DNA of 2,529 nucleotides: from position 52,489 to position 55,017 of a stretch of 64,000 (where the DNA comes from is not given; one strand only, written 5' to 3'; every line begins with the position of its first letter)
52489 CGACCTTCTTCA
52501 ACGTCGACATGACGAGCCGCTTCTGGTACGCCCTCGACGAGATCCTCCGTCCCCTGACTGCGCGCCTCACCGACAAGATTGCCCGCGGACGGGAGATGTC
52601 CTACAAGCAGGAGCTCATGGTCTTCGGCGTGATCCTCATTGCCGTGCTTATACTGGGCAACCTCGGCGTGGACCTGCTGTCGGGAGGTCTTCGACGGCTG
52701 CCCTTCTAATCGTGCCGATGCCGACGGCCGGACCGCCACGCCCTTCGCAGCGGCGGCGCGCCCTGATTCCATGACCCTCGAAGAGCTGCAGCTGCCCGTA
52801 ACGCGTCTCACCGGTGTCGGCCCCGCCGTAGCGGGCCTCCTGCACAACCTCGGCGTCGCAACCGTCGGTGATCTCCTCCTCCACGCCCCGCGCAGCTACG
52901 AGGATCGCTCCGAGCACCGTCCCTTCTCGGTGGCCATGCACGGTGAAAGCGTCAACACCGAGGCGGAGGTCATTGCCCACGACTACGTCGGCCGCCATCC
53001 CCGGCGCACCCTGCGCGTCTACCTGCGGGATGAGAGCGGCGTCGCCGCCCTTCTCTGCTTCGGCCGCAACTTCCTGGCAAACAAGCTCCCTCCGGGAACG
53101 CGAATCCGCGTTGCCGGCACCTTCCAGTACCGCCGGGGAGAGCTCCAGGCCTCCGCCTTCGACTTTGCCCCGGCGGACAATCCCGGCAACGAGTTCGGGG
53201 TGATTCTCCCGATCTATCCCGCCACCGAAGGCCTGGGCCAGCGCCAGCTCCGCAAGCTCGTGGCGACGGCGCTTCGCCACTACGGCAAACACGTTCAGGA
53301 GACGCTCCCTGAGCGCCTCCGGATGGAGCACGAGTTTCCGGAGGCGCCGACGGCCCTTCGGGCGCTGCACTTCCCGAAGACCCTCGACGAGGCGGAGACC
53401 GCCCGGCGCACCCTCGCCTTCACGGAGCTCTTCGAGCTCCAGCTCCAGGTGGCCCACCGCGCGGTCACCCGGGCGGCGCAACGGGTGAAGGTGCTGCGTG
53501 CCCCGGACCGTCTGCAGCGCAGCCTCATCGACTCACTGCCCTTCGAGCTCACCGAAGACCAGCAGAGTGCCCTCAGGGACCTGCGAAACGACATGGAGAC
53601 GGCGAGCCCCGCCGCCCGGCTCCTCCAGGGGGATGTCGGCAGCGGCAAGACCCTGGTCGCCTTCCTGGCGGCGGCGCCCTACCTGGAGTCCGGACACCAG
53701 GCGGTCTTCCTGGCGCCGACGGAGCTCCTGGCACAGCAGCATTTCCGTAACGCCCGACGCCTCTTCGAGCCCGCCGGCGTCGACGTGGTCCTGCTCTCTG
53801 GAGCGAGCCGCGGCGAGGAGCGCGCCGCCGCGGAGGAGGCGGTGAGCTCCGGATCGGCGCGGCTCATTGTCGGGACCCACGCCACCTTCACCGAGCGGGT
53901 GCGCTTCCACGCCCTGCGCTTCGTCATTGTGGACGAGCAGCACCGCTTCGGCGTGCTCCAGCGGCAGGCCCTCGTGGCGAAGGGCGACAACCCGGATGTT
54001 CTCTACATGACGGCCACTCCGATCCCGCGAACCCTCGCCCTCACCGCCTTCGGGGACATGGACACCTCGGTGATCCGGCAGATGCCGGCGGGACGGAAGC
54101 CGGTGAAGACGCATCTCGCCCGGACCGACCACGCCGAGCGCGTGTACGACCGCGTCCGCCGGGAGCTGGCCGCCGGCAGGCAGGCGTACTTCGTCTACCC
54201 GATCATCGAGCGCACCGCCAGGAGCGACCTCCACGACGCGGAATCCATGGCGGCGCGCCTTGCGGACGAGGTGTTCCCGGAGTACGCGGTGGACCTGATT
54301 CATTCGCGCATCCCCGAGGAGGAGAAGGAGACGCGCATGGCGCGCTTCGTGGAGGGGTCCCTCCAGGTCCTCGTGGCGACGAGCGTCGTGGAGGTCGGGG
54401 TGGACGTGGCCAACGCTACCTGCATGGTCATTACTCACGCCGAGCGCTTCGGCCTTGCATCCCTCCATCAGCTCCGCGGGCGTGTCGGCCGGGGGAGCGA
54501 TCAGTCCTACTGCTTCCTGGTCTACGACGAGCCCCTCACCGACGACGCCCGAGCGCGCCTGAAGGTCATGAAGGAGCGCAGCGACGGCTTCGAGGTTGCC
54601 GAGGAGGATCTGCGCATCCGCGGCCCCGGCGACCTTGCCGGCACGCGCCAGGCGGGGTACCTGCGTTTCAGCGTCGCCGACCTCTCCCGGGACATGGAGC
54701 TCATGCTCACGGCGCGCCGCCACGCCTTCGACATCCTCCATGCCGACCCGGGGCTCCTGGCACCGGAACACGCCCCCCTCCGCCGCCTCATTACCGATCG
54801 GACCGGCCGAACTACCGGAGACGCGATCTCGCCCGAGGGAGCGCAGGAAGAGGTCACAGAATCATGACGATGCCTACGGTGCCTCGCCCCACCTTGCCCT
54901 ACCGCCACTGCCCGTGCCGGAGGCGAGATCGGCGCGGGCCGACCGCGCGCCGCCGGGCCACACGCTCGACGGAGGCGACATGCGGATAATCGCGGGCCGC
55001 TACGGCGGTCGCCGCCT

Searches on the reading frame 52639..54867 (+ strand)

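Call 65: search_protein_families(library=pfam, proteins=[window:52639-54867:+], max_evalue=0.00001)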
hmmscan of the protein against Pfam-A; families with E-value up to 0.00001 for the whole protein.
window:52639-54867:+ (742 aa): 6 families
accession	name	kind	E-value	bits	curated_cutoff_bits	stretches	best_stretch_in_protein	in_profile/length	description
PF00270.35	DEAD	-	2.1e-23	83.3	26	1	305-466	1-164/167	DEAD/DEAH box helicase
PF17191.10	RecG_wedge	-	1.5e-17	64.1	23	1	58-211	6-158/162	RecG wedge domain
PF00271.37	Helicase_C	-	2.7e-17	63.5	23.5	1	544-618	38-108/110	Helicase conserved C-terminal domain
PF19833.4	RecG_dom3_C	-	5.9e-15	55.5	26.8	1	648-717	2-72/87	ATP-dependent DNA helicase RecG, domain 3, C-terminal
PF04851.21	ResIII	-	1.7e-14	54.5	22.5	1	302-461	2-162/164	Type III restriction enzyme, res subunit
PF22590.2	Cas3-like_C_2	-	9e-07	29.6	27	1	532-619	13-104/106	CRISPR-associated nuclease/helicase Cas3, C-terminal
